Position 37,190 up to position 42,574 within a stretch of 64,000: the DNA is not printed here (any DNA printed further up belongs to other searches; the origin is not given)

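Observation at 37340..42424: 1694-aa GLUG-repeat giant surface protein with FN3 and a C-terminal peptidoglycan-binding domain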

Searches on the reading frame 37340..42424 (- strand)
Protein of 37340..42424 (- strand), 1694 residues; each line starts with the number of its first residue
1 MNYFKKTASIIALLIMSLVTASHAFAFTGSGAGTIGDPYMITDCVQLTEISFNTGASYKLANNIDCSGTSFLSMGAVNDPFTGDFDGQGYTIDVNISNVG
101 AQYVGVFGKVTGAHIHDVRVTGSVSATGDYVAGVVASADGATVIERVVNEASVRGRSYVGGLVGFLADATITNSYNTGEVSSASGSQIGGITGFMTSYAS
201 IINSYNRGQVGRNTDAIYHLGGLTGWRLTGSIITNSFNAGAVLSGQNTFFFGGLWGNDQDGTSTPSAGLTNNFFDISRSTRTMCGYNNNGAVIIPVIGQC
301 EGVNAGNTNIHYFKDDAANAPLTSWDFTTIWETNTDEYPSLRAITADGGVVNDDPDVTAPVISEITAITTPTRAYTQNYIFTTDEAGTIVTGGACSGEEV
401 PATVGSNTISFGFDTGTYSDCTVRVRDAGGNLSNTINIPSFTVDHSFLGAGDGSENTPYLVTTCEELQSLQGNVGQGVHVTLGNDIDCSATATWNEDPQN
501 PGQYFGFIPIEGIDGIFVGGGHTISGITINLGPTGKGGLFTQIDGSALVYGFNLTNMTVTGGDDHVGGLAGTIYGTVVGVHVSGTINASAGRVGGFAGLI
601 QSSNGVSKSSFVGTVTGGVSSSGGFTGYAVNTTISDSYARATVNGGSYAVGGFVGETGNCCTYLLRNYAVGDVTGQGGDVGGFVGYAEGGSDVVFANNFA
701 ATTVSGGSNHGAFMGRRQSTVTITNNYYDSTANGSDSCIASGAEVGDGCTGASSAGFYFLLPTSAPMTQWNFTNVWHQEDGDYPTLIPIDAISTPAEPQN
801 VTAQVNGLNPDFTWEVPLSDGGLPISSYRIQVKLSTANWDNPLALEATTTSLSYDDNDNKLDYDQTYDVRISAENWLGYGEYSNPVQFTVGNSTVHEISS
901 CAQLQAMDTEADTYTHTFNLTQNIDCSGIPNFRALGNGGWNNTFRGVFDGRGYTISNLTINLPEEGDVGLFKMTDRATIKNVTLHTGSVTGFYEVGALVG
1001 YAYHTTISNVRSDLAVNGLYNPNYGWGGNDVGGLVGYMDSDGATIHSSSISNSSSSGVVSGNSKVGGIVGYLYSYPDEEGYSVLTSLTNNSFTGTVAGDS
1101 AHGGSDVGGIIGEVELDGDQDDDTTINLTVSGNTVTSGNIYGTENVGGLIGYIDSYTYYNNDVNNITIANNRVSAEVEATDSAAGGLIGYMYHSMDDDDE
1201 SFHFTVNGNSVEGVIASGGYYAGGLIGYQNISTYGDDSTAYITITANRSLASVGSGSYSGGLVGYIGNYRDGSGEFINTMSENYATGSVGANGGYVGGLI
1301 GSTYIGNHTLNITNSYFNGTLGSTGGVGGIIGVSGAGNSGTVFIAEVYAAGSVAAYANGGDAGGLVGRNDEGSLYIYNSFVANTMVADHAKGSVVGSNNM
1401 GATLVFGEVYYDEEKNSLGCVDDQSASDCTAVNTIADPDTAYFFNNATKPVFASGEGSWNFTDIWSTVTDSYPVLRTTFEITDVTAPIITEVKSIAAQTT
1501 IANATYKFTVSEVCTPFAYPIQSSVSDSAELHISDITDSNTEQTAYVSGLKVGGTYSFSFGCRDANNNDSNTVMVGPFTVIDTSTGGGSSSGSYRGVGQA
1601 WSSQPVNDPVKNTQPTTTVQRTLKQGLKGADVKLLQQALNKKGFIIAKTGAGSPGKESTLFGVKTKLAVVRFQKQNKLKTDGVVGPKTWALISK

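Call 3: search_protein_families(library=pfam, proteins=[window:37340-42424:-], max_evalue=1)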
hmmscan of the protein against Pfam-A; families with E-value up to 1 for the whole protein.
window:37340-42424:- (1694 aa): 6 families
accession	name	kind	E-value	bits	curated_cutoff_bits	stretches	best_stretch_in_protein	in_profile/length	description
PF01471.23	PG_binding_1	-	1.7e-14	54.2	23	1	1629-1691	2-56/57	Putative peptidoglycan binding domain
PF07581.17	Glug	-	1.1e-11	44.8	20.5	4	155-181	1-28/28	The GLUG motif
PF00041.27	fn3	-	1.1e-06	29.2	25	1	797-888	2-83/84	Fibronectin type III domain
PF05342.19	Peptidase_M26_N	-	5.9e-05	22.8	27.7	1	861-1011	98-247/250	M26 IgA1-specific Metallo-endopeptidase N-terminal region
PF25788.1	Ig_Rha78A_N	-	0.0054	17.4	27.4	1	804-891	14-102/105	Rha78A-like, N-terminal immunoglobulin domain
PF01108.23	Tissue_fac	-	0.035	14.4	27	1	790-874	17-99/107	Tissue factor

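Call 4: search_protein_families(library=ncbifam, proteins=[window:37340-42424:-], max_evalue=1)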
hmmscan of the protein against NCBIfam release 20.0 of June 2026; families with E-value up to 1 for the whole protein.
window:37340-42424:- (1694 aa): 4 families
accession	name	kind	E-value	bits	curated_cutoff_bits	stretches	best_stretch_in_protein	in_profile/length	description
TIGR02869.1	spore_SleB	equivalog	3.6e-08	33.5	236.5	1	1620-1690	4-66/201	spore cortex-lytic enzyme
NF046017.1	ZmpA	exception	0.00015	19.1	3000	1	53-290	882-1128/2052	zinc metalloprotease A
NF052377.1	lmo1851_S41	exception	0.0006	18.6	725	1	1606-1688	367-441/468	lmo1851 family serine protease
NF005233.0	PRK06737.1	equivalog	0.18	11.9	102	1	945-988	20-63/76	ACT domain-containing protein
